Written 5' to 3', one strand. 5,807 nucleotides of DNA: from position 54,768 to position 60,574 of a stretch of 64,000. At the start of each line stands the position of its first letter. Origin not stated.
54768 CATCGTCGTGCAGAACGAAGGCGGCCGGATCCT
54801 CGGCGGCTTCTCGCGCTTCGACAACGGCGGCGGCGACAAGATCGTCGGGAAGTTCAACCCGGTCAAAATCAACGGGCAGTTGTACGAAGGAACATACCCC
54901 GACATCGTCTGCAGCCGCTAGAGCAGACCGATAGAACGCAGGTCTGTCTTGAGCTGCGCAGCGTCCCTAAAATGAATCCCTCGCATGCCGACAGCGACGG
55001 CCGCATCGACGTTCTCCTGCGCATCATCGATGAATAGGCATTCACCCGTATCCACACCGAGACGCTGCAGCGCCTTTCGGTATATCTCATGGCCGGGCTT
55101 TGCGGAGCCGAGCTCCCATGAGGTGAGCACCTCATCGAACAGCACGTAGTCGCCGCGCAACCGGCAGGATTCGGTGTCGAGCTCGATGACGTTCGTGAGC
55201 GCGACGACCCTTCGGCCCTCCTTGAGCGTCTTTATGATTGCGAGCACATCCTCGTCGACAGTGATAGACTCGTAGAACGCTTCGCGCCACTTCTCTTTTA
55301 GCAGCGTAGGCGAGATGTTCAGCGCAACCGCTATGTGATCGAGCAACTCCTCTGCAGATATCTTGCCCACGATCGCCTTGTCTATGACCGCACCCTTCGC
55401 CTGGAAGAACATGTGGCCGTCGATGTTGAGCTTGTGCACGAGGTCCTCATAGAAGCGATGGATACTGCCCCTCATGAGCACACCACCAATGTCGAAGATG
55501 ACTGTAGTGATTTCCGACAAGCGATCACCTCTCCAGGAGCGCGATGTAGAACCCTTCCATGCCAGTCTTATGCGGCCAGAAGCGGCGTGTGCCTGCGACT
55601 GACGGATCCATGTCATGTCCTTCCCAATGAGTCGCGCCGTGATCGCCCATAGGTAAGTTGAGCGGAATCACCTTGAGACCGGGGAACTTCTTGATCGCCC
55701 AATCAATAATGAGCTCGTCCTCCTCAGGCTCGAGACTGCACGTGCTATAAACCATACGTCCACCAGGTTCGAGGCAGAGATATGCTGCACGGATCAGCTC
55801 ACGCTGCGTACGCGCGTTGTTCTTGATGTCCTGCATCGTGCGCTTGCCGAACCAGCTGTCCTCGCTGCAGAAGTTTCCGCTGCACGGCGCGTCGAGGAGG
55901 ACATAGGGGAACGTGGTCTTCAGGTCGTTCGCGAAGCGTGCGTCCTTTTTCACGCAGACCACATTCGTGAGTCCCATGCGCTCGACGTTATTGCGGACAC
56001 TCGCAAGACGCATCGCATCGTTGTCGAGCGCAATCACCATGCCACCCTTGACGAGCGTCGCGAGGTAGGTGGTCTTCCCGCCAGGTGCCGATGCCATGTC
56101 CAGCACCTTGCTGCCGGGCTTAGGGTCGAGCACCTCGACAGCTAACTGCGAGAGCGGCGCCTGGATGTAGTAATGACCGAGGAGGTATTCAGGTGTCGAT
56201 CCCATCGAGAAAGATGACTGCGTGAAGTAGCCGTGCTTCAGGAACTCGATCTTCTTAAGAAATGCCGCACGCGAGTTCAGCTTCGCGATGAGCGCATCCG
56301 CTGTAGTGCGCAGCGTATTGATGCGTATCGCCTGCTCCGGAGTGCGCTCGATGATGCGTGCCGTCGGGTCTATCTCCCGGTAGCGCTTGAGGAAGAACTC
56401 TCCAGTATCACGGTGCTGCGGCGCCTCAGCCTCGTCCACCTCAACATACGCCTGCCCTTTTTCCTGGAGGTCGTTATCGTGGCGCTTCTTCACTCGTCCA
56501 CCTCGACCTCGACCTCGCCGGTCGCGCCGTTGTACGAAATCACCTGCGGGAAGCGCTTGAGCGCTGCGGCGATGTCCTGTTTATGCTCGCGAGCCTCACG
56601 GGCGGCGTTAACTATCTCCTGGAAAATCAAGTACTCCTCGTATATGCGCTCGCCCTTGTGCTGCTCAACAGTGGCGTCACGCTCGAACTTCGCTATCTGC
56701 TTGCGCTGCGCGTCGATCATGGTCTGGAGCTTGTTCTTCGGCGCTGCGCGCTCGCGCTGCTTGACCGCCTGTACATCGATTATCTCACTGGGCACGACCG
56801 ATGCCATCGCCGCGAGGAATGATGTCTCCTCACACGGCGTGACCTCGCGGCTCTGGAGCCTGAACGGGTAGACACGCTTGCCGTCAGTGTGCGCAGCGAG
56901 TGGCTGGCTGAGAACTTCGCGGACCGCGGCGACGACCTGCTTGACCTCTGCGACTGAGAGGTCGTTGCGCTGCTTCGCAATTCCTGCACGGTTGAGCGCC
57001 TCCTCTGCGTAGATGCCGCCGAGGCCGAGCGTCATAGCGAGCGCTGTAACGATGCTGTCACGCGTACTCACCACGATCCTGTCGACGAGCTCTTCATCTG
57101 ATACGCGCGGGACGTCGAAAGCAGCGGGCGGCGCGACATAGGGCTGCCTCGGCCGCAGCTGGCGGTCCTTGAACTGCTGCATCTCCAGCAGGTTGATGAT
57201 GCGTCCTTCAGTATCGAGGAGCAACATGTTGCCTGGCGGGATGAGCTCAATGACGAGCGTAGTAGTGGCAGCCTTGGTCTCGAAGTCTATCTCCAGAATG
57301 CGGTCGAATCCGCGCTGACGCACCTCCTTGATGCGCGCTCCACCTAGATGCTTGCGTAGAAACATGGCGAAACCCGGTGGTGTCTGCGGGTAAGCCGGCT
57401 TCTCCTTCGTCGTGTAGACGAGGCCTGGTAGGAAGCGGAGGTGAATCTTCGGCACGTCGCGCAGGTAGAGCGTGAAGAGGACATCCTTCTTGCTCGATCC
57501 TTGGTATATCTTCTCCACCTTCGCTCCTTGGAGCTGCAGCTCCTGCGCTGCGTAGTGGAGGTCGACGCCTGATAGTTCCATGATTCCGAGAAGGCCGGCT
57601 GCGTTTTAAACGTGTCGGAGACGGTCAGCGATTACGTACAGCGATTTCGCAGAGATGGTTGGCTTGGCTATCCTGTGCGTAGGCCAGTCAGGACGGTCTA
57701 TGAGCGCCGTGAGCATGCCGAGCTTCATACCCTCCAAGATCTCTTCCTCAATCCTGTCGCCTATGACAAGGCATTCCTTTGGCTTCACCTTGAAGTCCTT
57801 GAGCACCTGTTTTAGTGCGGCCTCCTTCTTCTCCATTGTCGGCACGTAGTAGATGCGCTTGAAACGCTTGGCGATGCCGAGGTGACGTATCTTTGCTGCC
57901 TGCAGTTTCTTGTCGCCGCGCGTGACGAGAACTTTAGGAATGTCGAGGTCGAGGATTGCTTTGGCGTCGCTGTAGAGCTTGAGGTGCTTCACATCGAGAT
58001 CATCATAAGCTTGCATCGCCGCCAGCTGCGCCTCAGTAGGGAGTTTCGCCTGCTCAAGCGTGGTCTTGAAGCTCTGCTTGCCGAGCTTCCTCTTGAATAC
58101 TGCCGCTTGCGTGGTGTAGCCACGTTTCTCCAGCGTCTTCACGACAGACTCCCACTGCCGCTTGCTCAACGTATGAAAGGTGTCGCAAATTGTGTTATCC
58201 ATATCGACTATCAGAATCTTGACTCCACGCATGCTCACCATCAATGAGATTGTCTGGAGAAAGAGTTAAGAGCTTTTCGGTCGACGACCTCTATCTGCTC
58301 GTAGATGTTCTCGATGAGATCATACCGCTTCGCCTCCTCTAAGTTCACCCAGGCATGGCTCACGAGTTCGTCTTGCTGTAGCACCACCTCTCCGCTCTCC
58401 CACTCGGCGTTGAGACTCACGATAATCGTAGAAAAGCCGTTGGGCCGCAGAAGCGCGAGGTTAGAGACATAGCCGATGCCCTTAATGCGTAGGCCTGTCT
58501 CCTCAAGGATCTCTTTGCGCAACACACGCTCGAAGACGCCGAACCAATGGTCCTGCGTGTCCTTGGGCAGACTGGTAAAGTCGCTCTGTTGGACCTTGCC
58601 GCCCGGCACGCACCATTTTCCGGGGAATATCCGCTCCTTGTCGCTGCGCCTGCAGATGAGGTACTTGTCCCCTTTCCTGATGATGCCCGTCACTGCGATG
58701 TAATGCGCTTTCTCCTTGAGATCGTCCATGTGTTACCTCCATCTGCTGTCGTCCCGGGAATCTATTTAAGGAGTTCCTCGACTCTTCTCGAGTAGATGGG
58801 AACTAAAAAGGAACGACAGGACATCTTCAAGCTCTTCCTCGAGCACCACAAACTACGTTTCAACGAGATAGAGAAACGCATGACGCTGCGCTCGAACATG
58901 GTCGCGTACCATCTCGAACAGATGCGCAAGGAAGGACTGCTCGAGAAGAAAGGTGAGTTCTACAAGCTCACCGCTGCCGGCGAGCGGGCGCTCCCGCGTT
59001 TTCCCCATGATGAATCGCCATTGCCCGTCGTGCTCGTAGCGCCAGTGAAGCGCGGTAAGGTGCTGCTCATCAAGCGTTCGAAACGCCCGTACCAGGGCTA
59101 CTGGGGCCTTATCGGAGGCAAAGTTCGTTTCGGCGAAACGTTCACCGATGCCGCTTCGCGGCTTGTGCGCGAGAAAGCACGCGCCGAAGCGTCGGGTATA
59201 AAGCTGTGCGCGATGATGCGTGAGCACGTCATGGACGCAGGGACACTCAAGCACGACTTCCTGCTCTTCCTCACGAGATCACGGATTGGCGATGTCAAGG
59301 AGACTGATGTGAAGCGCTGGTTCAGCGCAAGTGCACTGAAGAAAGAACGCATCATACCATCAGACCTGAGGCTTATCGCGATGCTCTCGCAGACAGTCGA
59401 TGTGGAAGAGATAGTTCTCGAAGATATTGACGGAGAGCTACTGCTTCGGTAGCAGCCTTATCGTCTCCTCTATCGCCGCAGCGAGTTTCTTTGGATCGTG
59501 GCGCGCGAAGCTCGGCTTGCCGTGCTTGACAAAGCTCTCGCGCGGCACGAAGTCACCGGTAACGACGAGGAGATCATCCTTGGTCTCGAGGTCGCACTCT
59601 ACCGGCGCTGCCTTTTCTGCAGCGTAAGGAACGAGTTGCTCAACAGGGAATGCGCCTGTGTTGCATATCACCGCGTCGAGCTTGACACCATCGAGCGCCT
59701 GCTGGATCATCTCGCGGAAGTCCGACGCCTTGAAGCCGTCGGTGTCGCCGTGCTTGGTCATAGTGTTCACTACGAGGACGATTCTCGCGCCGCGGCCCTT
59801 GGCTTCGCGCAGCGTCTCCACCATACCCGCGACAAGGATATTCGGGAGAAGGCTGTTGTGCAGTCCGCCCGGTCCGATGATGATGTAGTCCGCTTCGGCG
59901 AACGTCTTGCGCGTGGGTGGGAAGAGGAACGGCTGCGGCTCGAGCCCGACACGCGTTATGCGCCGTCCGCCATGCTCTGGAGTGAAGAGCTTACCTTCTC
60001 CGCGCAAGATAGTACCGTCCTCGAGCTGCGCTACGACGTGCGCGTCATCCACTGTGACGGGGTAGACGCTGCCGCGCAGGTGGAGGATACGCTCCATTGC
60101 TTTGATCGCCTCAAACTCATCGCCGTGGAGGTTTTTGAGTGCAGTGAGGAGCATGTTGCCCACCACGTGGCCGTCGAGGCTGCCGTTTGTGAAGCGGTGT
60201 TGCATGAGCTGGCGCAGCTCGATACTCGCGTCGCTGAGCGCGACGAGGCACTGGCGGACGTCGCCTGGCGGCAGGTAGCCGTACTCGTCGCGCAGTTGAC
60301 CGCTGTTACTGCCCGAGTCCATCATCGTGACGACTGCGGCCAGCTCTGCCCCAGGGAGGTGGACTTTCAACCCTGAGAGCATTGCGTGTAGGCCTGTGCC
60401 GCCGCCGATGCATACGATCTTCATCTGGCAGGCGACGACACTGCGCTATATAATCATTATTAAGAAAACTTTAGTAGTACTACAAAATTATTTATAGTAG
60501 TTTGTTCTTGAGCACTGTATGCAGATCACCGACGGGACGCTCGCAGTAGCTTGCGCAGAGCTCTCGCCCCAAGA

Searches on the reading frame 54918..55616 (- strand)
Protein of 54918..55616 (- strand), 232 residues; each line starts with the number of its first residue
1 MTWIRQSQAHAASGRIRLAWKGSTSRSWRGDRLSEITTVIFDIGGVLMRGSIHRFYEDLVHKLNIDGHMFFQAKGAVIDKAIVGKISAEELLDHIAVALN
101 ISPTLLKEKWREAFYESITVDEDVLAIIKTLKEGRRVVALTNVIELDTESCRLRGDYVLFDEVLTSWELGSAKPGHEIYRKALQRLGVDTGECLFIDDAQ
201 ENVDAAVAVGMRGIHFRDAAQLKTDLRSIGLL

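Call 51: search_protein_families(library=pfam, proteins=[window:54918-55616:-], max_evalue=0.01)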
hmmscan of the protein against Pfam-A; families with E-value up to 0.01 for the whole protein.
window:54918-55616:- (232 aa): 3 families
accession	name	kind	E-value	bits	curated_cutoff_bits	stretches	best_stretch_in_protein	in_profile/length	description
PF00702.32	Hydrolase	-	1.2e-15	58.8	26.4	1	36-210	1-191/191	haloacid dehalogenase-like hydrolase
PF13419.12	HAD_2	-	1.7e-09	38.5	23.8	1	87-214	44-176/178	Haloacid dehalogenase-like hydrolase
PF13242.12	Hydrolase_like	-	1.7e-05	25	22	1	173-222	4-54/75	HAD-hyrolase-like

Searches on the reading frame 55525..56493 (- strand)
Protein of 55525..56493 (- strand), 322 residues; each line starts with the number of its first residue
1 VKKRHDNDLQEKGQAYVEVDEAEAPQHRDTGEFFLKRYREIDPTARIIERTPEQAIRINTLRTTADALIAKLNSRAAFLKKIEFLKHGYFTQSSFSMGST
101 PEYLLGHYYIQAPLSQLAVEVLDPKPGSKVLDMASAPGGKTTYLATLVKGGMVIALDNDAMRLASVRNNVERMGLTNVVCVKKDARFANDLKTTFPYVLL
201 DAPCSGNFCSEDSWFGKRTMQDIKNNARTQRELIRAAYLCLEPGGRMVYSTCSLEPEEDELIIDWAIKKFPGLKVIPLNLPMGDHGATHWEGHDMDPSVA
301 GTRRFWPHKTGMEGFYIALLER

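Call 34: search_protein_families(library=pfam, proteins=[window:55525-56493:-], max_evalue=0.001)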
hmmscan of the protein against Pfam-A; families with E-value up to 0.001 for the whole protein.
window:55525-56493:- (322 aa): 7 families
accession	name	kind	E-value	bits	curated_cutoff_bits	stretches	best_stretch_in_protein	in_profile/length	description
PF01189.24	Methyltr_RsmB-F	-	4.9e-46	157.4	27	1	121-320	3-198/199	16S rRNA methyltransferase RsmB/F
PF17125.10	Methyltr_RsmF_N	-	3.2e-10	40.7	34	1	43-113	19-86/86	N-terminal domain of 16S rRNA methyltransferase RsmF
PF13847.12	Methyltransf_31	-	6.8e-07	29.5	27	1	125-257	2-117/145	Methyltransferase domain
PF01728.25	FtsJ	-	5.6e-06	26.8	24.1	1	125-272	20-158/181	FtsJ-like methyltransferase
PF01135.25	PCMT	-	6e-05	23.3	20.3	1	85-186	38-134/210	Protein-L-isoaspartate(D-aspartate) O-methyltransferase (PCMT)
PF13649.12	Methyltransf_25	-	0.00023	22.2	27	0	130-199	1-69/97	Methyltransferase domain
PF05175.20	MTS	-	0.00045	20.3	23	0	115-186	20-91/170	Methyltransferase small domain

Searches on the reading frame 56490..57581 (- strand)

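Call 34: search_protein_families(library=pfam, proteins=[window:56490-57581:-], max_evalue=0.001)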
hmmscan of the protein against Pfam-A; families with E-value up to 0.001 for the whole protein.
window:56490-57581:- (363 aa): 2 families
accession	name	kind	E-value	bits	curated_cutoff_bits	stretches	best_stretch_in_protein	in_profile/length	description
PF05833.16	NFACT_N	-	1.2e-42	146.7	31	1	5-335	2-354/456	NFACT N-terminal and middle domains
PF06831.19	H2TH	-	8.8e-05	22.9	34.7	1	184-233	36-87/93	Formamidopyrimidine-DNA glycosylase H2TH domain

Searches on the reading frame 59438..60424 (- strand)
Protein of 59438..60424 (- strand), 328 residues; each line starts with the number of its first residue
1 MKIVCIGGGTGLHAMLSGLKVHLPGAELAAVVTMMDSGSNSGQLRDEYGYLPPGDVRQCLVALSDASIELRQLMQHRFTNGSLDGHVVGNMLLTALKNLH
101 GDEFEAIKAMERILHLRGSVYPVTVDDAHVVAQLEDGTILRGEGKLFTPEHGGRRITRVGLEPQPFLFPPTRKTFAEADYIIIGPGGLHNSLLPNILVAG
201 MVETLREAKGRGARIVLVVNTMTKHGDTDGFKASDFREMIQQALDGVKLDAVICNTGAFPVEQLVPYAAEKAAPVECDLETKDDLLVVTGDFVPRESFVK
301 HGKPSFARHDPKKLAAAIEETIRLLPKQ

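Call 34: search_protein_families(library=pfam, proteins=[window:59438-60424:-], max_evalue=0.001)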
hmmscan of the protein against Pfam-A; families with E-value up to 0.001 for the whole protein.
window:59438-60424:- (328 aa): 1 family
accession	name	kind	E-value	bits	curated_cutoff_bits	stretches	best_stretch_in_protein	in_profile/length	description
PF01933.23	CofD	-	5.6e-73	246.1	30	1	3-283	1-280/290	2-phospho-L-lactate transferase CofD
